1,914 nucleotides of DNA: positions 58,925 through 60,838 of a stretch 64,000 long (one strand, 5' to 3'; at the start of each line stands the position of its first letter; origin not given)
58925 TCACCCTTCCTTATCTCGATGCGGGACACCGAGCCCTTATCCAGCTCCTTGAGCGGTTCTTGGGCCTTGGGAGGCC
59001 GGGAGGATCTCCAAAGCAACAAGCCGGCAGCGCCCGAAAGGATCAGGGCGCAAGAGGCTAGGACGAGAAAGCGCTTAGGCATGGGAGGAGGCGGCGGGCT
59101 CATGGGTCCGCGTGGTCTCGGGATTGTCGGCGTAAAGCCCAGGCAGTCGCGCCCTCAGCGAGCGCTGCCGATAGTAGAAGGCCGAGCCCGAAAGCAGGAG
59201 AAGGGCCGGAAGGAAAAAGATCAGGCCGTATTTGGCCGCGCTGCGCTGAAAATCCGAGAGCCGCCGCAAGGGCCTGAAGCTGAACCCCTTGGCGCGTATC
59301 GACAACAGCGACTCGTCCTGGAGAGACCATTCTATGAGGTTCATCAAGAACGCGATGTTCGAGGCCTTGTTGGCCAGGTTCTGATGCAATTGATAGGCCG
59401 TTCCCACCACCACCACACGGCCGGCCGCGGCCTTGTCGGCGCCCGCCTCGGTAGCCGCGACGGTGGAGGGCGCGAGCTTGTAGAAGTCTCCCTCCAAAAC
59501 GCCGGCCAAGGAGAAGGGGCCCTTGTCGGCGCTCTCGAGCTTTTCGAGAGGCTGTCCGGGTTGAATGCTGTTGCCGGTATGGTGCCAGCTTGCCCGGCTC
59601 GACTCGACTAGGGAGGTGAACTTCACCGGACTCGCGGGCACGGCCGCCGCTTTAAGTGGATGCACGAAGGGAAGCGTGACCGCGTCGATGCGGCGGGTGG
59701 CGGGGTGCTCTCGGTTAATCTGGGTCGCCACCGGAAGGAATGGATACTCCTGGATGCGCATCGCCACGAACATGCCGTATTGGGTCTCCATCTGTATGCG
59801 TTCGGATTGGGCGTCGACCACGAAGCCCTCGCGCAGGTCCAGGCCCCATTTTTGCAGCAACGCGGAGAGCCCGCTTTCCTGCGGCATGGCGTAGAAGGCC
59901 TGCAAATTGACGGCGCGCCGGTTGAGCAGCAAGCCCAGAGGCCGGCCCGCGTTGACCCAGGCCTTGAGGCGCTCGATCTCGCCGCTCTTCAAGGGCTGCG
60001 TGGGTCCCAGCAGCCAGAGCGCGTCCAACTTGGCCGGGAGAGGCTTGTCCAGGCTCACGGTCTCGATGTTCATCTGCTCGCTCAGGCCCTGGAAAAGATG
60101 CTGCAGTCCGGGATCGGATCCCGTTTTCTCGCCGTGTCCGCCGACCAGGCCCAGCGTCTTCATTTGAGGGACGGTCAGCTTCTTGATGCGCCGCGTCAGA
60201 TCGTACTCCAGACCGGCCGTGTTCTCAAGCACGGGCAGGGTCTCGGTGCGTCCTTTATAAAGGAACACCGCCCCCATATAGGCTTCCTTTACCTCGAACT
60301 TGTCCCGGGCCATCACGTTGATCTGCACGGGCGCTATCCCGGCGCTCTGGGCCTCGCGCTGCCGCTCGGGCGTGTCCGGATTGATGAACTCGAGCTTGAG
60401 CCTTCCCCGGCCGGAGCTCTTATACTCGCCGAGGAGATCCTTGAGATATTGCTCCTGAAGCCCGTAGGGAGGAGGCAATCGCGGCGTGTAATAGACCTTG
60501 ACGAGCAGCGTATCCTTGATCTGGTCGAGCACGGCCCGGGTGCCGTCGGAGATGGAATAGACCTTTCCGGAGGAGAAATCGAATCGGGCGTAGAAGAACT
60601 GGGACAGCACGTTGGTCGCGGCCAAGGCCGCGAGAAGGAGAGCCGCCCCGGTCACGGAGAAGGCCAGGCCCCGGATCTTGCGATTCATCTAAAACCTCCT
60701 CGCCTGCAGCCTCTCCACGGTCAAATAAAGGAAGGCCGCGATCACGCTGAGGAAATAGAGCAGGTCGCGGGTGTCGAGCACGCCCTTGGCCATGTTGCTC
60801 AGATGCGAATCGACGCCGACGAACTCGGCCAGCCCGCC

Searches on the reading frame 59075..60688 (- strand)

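Call 39: search_protein_families(library=pfam, max_evalue=0.0001, proteins=[window:59075-60688:-])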
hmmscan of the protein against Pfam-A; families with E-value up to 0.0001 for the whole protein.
window:59075-60688:- (537 aa): 2 families
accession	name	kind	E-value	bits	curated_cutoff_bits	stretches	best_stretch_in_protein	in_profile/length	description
PF09822.16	ABC_transp_aux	-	1.6e-40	139.6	34.7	1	177-450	2-287/288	ABC-type uncharacterized transport system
PF23357.1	DUF7088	-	7.3e-23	81.2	27.8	1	41-142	2-104/105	Domain of unknown function (DUF7088)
